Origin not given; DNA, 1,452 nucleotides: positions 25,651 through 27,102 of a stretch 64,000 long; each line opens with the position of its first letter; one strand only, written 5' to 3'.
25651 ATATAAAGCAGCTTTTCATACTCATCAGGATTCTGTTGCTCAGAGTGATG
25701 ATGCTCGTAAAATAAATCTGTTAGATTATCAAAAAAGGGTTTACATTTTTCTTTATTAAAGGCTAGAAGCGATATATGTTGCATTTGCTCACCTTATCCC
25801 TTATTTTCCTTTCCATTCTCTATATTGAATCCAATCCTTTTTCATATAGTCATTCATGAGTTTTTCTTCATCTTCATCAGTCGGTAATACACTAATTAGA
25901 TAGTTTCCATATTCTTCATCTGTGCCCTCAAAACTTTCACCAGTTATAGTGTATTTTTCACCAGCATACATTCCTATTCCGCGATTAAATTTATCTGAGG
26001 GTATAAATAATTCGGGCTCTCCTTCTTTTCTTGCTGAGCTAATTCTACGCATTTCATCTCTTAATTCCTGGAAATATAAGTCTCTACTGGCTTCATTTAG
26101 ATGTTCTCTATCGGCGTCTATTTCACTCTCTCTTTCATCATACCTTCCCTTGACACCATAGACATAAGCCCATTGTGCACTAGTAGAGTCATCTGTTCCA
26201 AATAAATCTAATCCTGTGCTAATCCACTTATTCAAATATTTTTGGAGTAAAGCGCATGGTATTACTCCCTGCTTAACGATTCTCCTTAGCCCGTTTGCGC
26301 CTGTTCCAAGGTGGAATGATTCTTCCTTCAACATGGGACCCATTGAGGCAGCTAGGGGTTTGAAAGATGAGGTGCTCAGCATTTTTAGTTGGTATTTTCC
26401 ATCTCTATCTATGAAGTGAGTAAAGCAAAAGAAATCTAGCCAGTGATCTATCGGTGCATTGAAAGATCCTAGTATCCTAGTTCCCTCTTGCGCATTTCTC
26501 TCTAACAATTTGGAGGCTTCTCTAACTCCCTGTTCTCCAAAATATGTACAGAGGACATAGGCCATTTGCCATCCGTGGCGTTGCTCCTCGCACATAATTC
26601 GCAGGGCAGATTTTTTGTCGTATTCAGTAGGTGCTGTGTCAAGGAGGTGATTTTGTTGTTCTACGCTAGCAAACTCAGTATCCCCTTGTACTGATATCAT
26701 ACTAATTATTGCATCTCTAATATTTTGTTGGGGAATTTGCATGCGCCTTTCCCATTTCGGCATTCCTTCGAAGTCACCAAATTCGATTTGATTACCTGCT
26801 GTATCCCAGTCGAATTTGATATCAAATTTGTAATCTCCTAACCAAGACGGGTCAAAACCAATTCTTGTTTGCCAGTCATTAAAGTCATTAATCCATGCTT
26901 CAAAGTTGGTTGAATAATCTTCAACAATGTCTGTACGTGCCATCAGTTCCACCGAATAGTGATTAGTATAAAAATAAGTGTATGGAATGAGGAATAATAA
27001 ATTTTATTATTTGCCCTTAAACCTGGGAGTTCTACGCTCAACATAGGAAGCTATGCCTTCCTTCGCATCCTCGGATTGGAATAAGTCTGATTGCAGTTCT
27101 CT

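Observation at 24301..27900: Archaeal operon: crotonase + BoxB-like diiron oxygenase + unknown His-rich protein + 3-hydroxyacyl-CoA dehydrogenase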

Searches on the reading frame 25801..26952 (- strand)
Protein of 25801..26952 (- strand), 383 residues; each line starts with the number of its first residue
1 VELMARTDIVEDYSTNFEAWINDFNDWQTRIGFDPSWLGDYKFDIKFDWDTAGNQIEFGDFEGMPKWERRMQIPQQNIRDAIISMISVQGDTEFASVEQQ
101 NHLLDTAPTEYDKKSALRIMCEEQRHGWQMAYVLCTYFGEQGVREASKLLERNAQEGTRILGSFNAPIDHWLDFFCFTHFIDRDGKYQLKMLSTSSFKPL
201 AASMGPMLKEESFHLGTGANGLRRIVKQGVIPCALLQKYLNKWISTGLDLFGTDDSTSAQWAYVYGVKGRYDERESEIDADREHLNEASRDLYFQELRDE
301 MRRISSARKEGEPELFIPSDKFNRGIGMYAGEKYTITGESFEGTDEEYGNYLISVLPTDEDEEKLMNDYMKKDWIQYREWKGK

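Call 3: search_protein_families(library=pfam, proteins=[window:25801-26952:-], max_evalue=0.01)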
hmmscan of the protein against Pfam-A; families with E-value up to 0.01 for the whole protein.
window:25801-26952:- (383 aa): 1 family
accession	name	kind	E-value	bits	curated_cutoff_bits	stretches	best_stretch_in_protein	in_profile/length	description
PF05138.18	PaaA_PaaC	-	4.3e-14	52.8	28.5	1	75-262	11-197/263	Phenylacetic acid catabolic protein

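Call 4: search_protein_families(library=ncbifam, proteins=[window:25801-26952:-], max_evalue=0.01)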
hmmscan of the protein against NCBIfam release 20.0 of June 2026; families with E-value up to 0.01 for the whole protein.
window:25801-26952:- (383 aa): 2 families
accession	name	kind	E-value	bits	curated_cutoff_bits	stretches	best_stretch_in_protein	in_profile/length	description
TIGR03225.1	benzo_boxB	equivalog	1.3e-61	208.9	499.1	1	33-281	63-328/471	benzoyl-CoA 2,3-epoxidase subunit BoxB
TIGR02156.2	PA_CoA_Oxy1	equivalog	1.6e-11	43.8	280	1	76-262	19-200/289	1,2-phenylacetyl-CoA epoxidase subunit PaaA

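Call 5: search_solved_structures(query=window:25801-26952:-, max_evalue=1, show_alignments=2)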
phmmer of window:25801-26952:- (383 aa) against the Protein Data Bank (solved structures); distinct sequences matched with E-value up to 1: 5.
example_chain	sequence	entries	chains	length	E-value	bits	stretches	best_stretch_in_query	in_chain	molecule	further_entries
3per_A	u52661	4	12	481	2.3e-46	161.9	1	36-276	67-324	Benzoyl-CoA oxygenase component B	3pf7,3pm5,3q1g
4mud_A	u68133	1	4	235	5.4e-20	75.1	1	63-227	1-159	Ring oxydation complex/ phenylacetic acid degradation related protein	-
4ii4_A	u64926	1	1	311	1e-05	28.1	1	78-260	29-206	1,2-phenylacetyl-CoA epoxidase, subunit A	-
4iit_A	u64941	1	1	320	1.9e-05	27.2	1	79-262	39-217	Phenylacetate-CoA oxygenase subunit PaaA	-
3pvr_A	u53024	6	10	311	2.6e-05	26.8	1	79-260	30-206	Phenylacetic acid degradation protein paaA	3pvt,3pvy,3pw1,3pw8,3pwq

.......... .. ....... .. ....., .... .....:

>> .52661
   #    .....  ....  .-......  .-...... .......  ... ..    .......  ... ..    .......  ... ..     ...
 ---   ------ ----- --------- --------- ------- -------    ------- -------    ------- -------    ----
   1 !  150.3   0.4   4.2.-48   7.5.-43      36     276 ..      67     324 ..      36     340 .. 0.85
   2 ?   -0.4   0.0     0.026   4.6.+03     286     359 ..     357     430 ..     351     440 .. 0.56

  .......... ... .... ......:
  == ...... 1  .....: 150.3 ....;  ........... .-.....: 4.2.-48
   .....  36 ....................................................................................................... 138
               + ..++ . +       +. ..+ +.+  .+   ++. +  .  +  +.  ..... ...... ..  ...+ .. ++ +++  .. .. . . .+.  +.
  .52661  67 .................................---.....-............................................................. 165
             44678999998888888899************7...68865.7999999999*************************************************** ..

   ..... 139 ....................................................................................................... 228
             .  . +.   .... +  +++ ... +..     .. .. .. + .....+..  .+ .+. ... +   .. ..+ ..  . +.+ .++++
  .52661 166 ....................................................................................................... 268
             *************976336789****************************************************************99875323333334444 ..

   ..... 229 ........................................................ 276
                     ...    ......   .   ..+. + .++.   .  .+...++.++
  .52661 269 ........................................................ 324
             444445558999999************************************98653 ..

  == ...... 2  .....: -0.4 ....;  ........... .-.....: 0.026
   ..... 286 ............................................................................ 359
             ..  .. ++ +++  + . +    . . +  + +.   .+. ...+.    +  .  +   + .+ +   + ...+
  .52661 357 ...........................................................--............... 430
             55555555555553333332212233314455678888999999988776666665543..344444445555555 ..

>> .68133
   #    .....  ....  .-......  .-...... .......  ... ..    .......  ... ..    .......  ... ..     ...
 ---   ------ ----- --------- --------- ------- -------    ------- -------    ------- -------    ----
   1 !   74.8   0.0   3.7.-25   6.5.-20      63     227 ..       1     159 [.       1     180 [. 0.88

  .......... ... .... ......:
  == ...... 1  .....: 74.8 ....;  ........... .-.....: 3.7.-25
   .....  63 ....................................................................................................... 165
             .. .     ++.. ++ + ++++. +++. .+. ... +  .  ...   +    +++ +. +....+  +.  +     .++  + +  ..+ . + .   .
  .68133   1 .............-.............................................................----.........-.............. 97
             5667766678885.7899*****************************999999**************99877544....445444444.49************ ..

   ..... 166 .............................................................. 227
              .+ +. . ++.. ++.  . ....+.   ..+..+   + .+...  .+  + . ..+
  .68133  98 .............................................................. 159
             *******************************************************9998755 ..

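Call 7: find_homologous_proteins(query=window:25801-26952:-)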
Query window:25801-26952:- (383 aa): 5130 proteins with E <= 0.001 among 6316 candidates; the best 120 are listed.
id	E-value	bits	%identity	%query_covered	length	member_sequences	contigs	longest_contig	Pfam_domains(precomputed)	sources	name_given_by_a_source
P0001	5.1e-247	837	94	99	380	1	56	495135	PF05138.19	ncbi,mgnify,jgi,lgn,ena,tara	ncbi:MAG: Phenylacetic acid catabolic protein [Candidatus Poseidoniales archaeon]|mgnify:FL=1|jgi:be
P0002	3.4e-246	835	93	99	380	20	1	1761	PF05138.19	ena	-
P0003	8.2e-246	833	93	99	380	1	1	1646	PF05138.19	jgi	-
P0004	2.1e-245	832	93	99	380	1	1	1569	PF05138.19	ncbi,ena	-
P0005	3.3e-245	831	93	99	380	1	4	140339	PF05138.19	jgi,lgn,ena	jgi:benzoyl-CoA 2,3-dioxygenase component B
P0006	4.1e-245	831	92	99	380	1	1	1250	PF05138.19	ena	-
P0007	6.5e-245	830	93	99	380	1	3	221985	PF05138.19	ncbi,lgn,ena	-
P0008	6.8e-245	830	92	99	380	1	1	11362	PF05138.19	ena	-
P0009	9.5e-245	830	93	99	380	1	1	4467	PF05138.19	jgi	-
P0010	2.4e-244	829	92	99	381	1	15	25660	PF05138.19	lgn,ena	-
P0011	4.5e-244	828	92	99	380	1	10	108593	PF05138.19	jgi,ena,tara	tara:strand:+ start:435 stop:1577 length:1143 start_codon:yes stop_codon:yes gene_type:complete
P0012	4.5e-244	828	92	99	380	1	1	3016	PF05138.19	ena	-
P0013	5.2e-244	827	93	99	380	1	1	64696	PF05138.19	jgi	-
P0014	6.4e-244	827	92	99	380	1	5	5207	PF05138.19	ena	-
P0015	6.4e-244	827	92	99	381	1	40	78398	PF05138.19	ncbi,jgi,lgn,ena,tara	tara:strand:- start:2073 stop:3218 length:1146 start_codon:yes stop_codon:yes gene_type:complete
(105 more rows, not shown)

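Call 22: search_protein_representatives(protein=window:25801-26952:-)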
Query: 383 residues. Proteins with E-value up to 0.001 (for the whole library): 892; up to 1e-10: 469; up to 1e-30: 128. The best 150 are listed.
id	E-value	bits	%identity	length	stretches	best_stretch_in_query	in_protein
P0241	9.4e-120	416.7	51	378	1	15-382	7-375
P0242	1.3e-112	393.3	72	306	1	51-277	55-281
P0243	1.5e-102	360.1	55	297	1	15-301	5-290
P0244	2.6e-100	352.8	47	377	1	19-381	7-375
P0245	9.4e-85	301.5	62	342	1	64-276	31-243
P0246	2.5e-81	290.2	59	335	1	117-341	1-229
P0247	4.6e-80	286.1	59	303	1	15-229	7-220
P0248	1.2e-79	284.8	45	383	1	54-381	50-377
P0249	2.8e-77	276.9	53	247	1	136-376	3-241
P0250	1.1e-76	274.9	56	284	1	120-340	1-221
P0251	1.8e-76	274.2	52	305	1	16-250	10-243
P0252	3.4e-74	266.8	44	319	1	16-327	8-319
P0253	1.8e-70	254.5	53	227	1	16-232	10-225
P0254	1.6e-69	251.3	63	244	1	87-263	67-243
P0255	4.8e-69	249.8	68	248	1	54-248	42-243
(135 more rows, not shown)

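Call 28: find_related_loci(query=A3, collection=genome_contigs, flank=8000)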
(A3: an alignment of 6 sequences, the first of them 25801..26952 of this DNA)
Query A3 (383 aa) in genome_contigs; peptide patterns used: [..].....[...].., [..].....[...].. (x = any residue, [..] = any of these).
600 stretches matched a pattern (row limit reached: there are more); 590 encode a relative of the query (tblastn E <= 1e-3); the best 80 are kept; 80 distinct loci.
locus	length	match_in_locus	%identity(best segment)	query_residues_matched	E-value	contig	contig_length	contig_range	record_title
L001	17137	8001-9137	93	4-382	0e+0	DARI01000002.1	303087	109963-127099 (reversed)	MAG TPA_asm: Euryarchaeota archaeon UBA557 UBA557_contig_5955, whole genome shotgun sequence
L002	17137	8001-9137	92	4-382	0e+0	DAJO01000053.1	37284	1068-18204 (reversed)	MAG TPA_asm: Euryarchaeota archaeon UBA257 UBA257_contig_13806, whole genome shotgun sequence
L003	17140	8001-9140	91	4-383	0e+0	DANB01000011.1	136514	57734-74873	MAG TPA_asm: Euryarchaeota archaeon UBA439 UBA439_contig_452, whole genome shotgun sequence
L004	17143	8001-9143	90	3-383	0e+0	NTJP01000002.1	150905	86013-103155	MAG: Marine Group II euryarchaeote MED-G38 EUII-MED-G38-C2, whole genome shotgun sequence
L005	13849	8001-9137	88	4-382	0e+0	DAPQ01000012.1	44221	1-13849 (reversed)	MAG TPA_asm: Euryarchaeota archaeon UBA19 UBA19_contig_10066, whole genome shotgun sequence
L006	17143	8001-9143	87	3-383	0e+0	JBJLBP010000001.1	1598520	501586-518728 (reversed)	MAG: Candidatus Thalassarchaeaceae archaeon isolate LRMED-022 MGIIb-O1-LRMED-022-C1, whole genome shotgun sequence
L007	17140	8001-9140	87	3-382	0e+0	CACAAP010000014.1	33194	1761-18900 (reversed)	uncultured Candidatus Poseidoniales archaeon isolate AG-343-E09 genome assembly, contig: AG-343-E09_NODE_14, whole genom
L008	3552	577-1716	87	3-382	0e+0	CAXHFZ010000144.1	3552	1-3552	MAG TPA_asm: uncultured Candidatus Poseidoniales archaeon isolate SRR13122091_concoct_29 genome assembly, contig: ERZ942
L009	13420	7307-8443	87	4-382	0e+0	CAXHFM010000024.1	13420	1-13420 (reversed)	MAG TPA_asm: uncultured Candidatus Poseidoniales archaeon isolate SRR13122109_concoct_43 genome assembly, contig: ERZ942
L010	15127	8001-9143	86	3-383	0e+0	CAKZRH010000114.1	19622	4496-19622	MAG TPA_asm: uncultured euryarchaeote isolate SRR2103016_bin.36_CONCOCT_v1.1_MAG genome assembly, contig: ERZ1742204.356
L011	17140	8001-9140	86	3-382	0e+0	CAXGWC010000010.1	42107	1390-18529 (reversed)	MAG TPA_asm: uncultured Candidatus Poseidoniales archaeon isolate ERR594286_maxbin2_4 genome assembly, contig: ERZ118484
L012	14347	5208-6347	86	3-382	0e+0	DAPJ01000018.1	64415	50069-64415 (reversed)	MAG TPA_asm: Euryarchaeota archaeon UBA62 UBA62_contig_232, whole genome shotgun sequence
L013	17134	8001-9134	86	4-381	0e+0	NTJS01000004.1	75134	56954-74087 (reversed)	MAG: Marine Group II euryarchaeote MED-G35 EUII-MED-G35-C4, whole genome shotgun sequence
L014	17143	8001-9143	85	2-382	0e+0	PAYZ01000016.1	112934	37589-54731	MAG: Methanobacteriota archaeon isolate SP88 85865, whole genome shotgun sequence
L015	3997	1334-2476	86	2-382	0e+0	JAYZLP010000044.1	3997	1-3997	MAG: Thermoplasmatota archaeon isolate XB_MAG309 DB_MAG309_0044, whole genome shotgun sequence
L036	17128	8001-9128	60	5-378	1e-160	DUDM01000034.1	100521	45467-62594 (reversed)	MAG TPA_asm: Candidatus Poseidoniales archaeon isolate UWMA-0357 NODE_328_length_100521_cov_0.346279, whole genome shotg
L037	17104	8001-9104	61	10-375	9e-158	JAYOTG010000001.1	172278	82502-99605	MAG: Candidatus Poseidoniales archaeon isolate 139566_S167_metabat_bins_2.tsv.183 NODE_22_length_172278_cov_7.877932, wh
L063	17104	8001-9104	57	10-375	7e-151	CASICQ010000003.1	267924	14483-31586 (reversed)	MAG: Candidatus Poseidoniaceae archaeon isolate FRAM_WSC20_S10_BML_bin_147_1 genome assembly, contig: FRAM_WSC20_S10_BML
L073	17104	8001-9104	58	4-375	3e-147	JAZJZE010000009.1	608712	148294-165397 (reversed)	MAG: bacterium isolate ADI_H2L1_1_122_18_3-bin012 ADIH2L11_B012_0_000000000009, whole genome shotgun sequence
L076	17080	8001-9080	55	15-375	3e-136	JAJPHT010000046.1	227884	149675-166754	MAG: Proteobacteria bacterium isolate Centralia_MAG_189 k107_34263139, whole genome shotgun sequence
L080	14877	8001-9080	56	16-378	3e-131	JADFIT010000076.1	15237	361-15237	MAG: Gemmatimonadetes bacterium isolate B3T1B10 B3T1B10_NODE2129, whole genome shotgun sequence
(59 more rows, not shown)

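Call 34: search_protein_families(library=pfam, proteins=[L080:2328-2960:+, L080:2994-3602:+, L080:3599-4429:+, L080:4436-5866:+, L080:5568-7175:+, L080:7049-7975:+, L080:9103-9771:+, L080:10607-11389:+, L080:11400-12329:+, L080:12364-13800:+], max_evalue=0.001)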
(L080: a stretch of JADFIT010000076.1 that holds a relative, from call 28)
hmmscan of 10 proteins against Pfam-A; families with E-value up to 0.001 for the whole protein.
L080:2328-2960:+ (210 aa): 0 families

L080:2994-3602:+ (202 aa): 3 families
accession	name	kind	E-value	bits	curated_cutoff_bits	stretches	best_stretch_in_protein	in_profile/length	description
PF17932.6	TetR_C_24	-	8.1e-33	113.5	26.4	1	80-190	3-114/114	Tetracyclin repressor-like, C-terminal domain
PF00440.29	TetR_N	-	9.6e-14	51.3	24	1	13-56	1-44/47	Bacterial regulatory proteins, tetR family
PF08359.16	TetR_C_4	-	0.00014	22.4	21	1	68-188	9-132/133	YsiA-like protein, C-terminal region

L080:3599-4429:+ (276 aa): 2 families
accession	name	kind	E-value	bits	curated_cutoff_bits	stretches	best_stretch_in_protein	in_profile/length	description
PF00378.25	ECH_1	-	2.8e-52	178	27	1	26-275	4-250/251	Enoyl-CoA hydratase/isomerase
PF16113.10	ECH_2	-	5.9e-22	79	27.2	1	29-266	2-239/335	Enoyl-CoA hydratase/isomerase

L080:4436-5866:+ (476 aa): 1 family
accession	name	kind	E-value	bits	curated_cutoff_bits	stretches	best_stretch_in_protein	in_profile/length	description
PF00171.27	Aldedh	-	6.4e-182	605.6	23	1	11-472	1-461/461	Aldehyde dehydrogenase family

L080:5568-7175:+ (535 aa): 2 families
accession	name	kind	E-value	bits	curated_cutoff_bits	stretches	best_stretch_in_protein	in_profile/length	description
PF00108.29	Thiolase_N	-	9.6e-77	258.3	26.4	1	143-402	3-257/260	Thiolase, N-terminal domain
PF02803.24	Thiolase_C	-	1.6e-50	170.3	27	1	413-534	2-123/123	Thiolase, C-terminal domain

L080:7049-7975:+ (308 aa): 2 families
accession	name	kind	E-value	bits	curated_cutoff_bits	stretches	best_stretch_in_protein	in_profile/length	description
PF00378.25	ECH_1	-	5.1e-65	219.7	27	1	56-307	3-250/251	Enoyl-CoA hydratase/isomerase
PF16113.10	ECH_2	-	1.2e-43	150.3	27.2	1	59-245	1-186/335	Enoyl-CoA hydratase/isomerase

L080:9103-9771:+ (222 aa): 2 families
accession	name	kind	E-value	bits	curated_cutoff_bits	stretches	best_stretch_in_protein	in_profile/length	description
PF03009.23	GDPD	-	7.5e-35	121.6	23.6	1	6-215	1-243/244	Glycerophosphoryl diester phosphodiesterase family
PF13653.12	GDPD_2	-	7.4e-10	39.4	27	1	190-215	5-30/30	Glycerophosphoryl diester phosphodiesterase family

L080:10607-11389:+ (260 aa): 2 families
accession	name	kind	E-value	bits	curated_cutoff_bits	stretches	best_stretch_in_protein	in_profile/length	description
PF00378.25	ECH_1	-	8.6e-70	235.4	27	1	12-258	3-249/251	Enoyl-CoA hydratase/isomerase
PF16113.10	ECH_2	-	2.2e-45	156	27.2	2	16-197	2-186/335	Enoyl-CoA hydratase/isomerase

L080:11400-12329:+ (309 aa): 1 family
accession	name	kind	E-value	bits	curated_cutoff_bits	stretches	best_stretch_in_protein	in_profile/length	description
PF04909.20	Amidohydro_2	-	2.4e-36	126.4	26.4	1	94-305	59-286/289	Amidohydrolase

L080:12364-13800:+ (478 aa): 2 families
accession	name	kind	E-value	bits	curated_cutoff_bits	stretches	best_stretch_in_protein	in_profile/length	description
PF00939.25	Na_sulph_symp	-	5.2e-62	210.8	27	1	11-476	12-465/472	Sodium:sulfate symporter transmembrane region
PF03600.22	CitMHS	-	5e-52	177.5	31.9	1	41-419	2-331/336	Citrate transporter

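Call 35: search_protein_families(library=pfam, proteins=[L063:5523-6143:+, L063:6291-7271:+, L063:7316-7942:+, L063:9769-10638:+, L063:11557-12078:+, L063:12080-12841:-, L063:12851-14320:-, L036:7321-7965:+, L036:9692-12454:+, L036:12481-13413:+], max_evalue=0.001)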
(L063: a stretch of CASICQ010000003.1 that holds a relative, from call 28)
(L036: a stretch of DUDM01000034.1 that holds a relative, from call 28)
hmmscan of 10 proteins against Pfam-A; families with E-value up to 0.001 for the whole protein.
L063:5523-6143:+ (206 aa): 1 family
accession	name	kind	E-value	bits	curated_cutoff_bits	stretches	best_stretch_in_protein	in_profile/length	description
PF02632.19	BioY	-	2.2e-27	96.2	25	1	52-200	1-140/140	BioY family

L063:6291-7271:+ (326 aa): 1 family
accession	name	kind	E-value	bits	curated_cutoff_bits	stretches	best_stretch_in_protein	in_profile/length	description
PF03320.18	FBPase_glpX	-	2.3e-108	362.2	27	1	15-323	2-306/307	Bacterial fructose-1,6-bisphosphatase, glpX-encoded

L063:7316-7942:+ (208 aa): 2 families
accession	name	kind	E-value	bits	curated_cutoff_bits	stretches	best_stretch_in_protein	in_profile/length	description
PF04967.18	HTH_10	-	1.6e-15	57.1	23.1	1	145-196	1-52/53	HTH DNA binding domain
PF09182.16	PuR_N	-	4e-05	23.9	24.6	0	165-196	17-49/70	Bacterial purine repressor, N-terminal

L063:9769-10638:+ (289 aa): 2 families
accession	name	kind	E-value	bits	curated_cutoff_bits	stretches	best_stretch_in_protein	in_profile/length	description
PF00892.27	EamA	-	5.3e-35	121.1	28.2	2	135-277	2-132/135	EamA-like transporter family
PF03151.22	TPT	-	4.1e-07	30.1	30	1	72-194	88-201/291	Triose-phosphate Transporter family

L063:11557-12078:+ (173 aa): 0 families

L063:12080-12841:- (253 aa): 2 families
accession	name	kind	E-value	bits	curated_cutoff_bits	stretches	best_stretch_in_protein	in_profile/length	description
PF00378.25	ECH_1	-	1.7e-40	139.4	27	1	8-253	2-242/251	Enoyl-CoA hydratase/isomerase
PF16113.10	ECH_2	-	2.7e-23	83.5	27.2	1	15-238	4-225/335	Enoyl-CoA hydratase/isomerase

L063:12851-14320:- (489 aa): 1 family
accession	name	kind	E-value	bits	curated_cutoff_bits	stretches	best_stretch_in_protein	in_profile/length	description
PF00171.27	Aldedh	-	1.3e-157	525.5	23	1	23-485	1-461/461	Aldehyde dehydrogenase family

L036:7321-7965:+ (214 aa): 1 family
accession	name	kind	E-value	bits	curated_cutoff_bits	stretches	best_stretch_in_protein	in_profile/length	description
PF04967.18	HTH_10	-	7.1e-17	61.4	23.1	1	153-204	1-52/53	HTH DNA binding domain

L036:9692-12454:+ (920 aa): 1 family
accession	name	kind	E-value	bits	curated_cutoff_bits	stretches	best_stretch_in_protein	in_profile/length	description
PF18884.5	TSP3_bac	-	6e-10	39.2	25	1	623-644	1-22/22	Bacterial TSP3 repeat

L036:12481-13413:+ (310 aa): 1 family
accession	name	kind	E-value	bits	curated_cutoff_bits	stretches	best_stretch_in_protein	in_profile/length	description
PF00892.27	EamA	-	1.6e-45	155.1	28.2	2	8-139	4-134/135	EamA-like transporter family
